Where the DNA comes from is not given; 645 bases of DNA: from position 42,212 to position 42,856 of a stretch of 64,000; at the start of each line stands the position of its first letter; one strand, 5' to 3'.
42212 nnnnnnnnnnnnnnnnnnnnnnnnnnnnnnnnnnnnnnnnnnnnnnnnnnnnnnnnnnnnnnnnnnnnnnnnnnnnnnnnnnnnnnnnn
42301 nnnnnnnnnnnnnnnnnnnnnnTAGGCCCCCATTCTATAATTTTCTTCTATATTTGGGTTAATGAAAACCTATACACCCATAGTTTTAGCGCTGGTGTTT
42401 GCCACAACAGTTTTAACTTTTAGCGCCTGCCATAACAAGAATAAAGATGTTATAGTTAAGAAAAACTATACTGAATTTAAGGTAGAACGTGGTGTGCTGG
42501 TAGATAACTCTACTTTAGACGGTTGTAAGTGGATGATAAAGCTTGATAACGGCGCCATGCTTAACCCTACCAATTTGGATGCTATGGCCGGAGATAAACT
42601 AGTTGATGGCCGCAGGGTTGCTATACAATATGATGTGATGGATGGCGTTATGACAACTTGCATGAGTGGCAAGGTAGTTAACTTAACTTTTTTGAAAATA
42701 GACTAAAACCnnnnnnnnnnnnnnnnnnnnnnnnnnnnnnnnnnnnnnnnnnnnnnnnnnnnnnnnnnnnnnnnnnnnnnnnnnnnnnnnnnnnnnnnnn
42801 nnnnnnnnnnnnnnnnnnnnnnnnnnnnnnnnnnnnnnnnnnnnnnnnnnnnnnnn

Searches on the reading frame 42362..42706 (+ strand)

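Call 53: search_protein_families(library=pfam, proteins=[window:42362-42706:+])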
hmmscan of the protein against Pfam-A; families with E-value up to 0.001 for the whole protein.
window:42362-42706:+ (114 aa): 1 family
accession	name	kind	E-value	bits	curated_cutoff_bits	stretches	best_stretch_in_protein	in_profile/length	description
PF12667.13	NigD_N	-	0.0006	20.4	24.3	1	53-94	9-49/67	NigD-like N-terminal OB domain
